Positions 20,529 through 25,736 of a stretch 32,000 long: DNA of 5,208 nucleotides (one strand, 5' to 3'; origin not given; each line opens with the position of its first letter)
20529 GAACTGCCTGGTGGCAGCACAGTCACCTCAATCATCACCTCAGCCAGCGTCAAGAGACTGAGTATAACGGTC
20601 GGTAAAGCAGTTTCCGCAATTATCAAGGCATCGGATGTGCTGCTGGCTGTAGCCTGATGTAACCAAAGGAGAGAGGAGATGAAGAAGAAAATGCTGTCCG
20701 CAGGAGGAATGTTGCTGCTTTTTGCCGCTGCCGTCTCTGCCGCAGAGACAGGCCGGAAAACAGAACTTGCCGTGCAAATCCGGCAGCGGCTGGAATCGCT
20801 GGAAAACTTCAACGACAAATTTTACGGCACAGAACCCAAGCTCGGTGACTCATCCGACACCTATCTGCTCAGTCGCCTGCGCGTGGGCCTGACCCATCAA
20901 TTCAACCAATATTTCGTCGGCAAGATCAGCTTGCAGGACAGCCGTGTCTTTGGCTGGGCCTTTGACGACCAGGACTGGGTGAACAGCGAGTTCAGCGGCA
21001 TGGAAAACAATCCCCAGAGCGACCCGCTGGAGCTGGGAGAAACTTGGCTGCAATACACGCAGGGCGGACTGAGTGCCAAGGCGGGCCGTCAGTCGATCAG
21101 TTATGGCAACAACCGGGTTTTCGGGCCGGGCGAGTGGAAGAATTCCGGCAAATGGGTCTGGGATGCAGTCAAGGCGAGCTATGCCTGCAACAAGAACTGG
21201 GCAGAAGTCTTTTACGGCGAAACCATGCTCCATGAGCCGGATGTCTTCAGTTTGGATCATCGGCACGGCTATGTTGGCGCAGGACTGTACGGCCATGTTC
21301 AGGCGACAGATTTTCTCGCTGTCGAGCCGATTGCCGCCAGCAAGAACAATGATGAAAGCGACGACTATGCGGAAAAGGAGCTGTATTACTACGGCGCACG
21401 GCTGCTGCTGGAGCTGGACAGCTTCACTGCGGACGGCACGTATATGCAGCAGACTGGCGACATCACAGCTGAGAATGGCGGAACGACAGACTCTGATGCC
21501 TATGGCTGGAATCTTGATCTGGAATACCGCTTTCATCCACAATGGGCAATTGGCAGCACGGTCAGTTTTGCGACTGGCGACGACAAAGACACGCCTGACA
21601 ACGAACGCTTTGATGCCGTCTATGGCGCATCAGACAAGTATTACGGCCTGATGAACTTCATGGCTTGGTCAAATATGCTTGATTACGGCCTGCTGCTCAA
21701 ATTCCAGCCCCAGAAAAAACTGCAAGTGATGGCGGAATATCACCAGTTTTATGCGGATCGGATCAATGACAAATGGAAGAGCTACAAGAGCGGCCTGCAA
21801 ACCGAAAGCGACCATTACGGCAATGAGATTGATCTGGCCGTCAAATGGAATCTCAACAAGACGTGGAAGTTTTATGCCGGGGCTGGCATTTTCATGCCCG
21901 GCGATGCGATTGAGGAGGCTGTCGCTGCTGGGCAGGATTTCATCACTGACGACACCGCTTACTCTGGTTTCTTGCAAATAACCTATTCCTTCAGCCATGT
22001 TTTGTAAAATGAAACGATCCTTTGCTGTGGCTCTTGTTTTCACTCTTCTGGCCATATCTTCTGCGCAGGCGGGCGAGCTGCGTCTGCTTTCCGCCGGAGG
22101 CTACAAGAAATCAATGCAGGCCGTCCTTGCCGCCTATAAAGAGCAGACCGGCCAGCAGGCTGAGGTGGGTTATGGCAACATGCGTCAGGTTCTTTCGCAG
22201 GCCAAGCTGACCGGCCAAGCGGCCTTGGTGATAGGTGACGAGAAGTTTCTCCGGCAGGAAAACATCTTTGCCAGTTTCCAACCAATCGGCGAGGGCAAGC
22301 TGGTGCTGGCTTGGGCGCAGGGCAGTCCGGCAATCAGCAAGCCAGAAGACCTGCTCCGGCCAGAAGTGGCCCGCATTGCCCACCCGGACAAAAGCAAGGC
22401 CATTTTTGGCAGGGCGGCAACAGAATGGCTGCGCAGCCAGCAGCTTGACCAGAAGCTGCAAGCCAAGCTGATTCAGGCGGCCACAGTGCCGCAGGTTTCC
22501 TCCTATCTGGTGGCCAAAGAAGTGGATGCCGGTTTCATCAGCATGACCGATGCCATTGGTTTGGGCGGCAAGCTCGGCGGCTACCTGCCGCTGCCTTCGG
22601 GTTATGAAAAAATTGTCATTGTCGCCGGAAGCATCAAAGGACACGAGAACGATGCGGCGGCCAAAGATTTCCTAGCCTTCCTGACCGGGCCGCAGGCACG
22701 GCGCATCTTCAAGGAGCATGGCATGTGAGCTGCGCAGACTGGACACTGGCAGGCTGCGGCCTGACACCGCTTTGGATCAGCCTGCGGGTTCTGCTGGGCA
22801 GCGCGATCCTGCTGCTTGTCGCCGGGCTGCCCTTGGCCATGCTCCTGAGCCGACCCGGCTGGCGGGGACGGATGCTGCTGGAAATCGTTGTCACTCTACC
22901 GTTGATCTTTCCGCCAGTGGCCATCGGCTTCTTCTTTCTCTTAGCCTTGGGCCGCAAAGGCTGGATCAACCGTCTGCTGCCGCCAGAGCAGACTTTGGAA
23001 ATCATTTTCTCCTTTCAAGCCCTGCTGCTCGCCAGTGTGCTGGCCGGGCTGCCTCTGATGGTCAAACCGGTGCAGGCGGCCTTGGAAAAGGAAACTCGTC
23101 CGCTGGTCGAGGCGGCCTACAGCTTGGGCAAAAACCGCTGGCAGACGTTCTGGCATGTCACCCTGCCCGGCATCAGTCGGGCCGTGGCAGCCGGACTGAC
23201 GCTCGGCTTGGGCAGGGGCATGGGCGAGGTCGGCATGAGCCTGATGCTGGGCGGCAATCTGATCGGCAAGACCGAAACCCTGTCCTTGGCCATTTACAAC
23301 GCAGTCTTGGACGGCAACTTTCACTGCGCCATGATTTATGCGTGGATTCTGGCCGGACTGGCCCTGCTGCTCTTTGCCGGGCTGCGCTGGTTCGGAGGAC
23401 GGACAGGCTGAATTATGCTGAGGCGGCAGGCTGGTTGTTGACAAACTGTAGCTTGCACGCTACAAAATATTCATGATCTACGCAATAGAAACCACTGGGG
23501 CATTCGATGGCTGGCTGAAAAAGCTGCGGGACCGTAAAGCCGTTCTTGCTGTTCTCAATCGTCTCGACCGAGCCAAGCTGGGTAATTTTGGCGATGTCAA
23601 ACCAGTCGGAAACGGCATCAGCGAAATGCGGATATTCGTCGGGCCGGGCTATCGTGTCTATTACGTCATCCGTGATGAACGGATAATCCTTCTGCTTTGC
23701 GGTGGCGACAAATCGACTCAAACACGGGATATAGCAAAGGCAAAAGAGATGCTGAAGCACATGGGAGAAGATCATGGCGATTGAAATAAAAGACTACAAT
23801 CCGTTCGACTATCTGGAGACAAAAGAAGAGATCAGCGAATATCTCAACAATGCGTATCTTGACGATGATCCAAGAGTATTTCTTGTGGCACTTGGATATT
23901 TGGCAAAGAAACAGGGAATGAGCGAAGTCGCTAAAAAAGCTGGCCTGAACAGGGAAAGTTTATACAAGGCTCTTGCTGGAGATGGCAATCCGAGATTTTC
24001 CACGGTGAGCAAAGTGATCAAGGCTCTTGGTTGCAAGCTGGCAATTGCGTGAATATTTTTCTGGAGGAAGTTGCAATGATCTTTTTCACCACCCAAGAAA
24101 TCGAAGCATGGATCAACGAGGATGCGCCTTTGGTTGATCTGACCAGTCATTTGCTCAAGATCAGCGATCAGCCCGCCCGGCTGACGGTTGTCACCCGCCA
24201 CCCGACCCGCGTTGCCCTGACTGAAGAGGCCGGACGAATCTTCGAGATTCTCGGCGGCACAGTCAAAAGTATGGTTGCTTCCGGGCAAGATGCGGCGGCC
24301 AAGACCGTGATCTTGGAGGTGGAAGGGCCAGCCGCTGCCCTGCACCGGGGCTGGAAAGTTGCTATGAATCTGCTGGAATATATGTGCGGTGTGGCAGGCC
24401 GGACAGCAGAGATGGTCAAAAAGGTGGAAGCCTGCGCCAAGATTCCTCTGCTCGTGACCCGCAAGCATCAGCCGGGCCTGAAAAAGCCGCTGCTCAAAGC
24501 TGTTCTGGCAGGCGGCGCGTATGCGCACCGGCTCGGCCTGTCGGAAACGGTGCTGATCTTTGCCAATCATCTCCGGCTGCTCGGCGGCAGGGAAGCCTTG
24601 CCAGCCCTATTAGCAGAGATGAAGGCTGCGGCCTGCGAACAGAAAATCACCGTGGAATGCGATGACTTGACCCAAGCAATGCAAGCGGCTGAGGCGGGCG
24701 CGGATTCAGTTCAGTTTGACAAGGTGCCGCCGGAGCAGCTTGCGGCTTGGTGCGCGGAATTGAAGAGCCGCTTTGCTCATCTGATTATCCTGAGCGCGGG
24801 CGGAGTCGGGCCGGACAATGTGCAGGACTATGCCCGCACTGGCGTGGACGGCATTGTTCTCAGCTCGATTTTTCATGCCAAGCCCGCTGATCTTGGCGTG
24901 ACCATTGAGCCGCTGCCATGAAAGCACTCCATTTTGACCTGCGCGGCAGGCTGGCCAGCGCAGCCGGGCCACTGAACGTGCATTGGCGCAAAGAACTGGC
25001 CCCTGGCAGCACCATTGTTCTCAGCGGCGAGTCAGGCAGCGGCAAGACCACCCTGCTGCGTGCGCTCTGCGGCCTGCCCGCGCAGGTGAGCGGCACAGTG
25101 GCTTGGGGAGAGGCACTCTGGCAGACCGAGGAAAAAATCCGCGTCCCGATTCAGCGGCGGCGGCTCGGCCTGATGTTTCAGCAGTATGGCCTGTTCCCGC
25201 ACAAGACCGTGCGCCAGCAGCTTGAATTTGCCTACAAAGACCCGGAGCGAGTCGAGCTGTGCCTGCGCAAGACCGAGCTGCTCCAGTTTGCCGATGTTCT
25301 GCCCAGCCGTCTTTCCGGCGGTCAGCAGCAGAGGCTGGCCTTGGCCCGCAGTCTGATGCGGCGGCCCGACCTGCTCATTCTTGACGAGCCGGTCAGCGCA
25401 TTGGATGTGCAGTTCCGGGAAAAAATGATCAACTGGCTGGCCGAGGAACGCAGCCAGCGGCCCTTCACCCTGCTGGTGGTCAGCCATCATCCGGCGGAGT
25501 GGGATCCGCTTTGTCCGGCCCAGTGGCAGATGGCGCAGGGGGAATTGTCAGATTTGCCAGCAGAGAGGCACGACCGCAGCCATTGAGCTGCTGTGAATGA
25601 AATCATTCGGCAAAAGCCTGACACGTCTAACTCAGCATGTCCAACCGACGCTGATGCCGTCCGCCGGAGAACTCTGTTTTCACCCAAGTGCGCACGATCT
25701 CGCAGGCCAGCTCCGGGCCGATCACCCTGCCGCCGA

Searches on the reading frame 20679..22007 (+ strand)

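Call 84: search_protein_families(library=pfam, proteins=[window:20679-22007:+], max_evalue=0.001)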
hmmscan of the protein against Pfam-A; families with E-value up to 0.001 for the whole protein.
window:20679-22007:+ (442 aa): 1 family
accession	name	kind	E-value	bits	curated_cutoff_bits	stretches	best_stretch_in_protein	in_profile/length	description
PF13372.12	Alginate_exp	-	2.1e-33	116.1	25.2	1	30-418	5-388/395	Alginate export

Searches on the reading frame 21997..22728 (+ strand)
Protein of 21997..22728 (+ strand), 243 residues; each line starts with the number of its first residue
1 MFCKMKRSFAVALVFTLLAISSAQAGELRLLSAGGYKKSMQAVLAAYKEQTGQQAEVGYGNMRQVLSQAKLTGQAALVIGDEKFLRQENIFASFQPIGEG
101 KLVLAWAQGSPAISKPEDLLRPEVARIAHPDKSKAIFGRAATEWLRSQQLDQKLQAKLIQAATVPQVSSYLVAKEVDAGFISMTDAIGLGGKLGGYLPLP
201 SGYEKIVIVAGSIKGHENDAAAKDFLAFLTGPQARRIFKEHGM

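Call 84: search_protein_families(library=pfam, proteins=[window:21997-22728:+], max_evalue=0.001)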
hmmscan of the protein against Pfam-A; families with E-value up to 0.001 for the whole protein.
window:21997-22728:+ (243 aa): 2 families
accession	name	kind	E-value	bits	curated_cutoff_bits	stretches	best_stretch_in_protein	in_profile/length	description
PF13531.11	SBP_bac_11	-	3.8e-33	115.6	25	1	28-243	1-226/227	Bacterial extracellular solute-binding protein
PF01547.30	SBP_bac_1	-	4.1e-06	27.4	26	1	90-234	69-305/307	Bacterial extracellular solute-binding protein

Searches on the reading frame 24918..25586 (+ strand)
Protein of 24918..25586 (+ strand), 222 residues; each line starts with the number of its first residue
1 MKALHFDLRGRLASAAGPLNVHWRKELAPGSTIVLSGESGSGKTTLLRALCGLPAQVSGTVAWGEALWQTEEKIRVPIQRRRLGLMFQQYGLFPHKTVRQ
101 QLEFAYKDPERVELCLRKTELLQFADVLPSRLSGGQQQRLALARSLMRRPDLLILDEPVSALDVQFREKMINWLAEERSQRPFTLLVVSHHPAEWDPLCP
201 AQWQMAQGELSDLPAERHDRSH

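Call 84: search_protein_families(library=pfam, proteins=[window:24918-25586:+], max_evalue=0.001)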
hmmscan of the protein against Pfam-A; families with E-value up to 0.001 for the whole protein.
window:24918-25586:+ (222 aa): 8 families
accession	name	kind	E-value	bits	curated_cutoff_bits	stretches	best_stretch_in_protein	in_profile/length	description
PF00005.33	ABC_tran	-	3.7e-31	109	25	1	26-159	7-136/137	ABC transporter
PF13304.12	AAA_21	-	1.1e-09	39.3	27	1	126-193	232-301/304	AAA domain, putative AbiEii toxin, Type IV TA system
PF02463.25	SMC_N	-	2.5e-06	27.5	40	1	119-191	124-198/220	RecF/RecN/SMC N terminal domain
PF13481.12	AAA_25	-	0.00032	20.8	27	1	20-162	23-156/195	AAA domain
PF13401.12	AAA_22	-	0.00035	21.3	27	0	32-174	7-104/130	AAA domain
PF25199.1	nSTAND_NTPase5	-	0.00036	20.8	34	0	29-63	40-75/145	Novel STAND NTPase 5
PF13191.12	AAA_16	-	0.00059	20.8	32.6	0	31-56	25-51/167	AAA ATPase domain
PF05729.18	NACHT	-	0.00071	19.9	26.7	0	32-52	2-22/167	NACHT domain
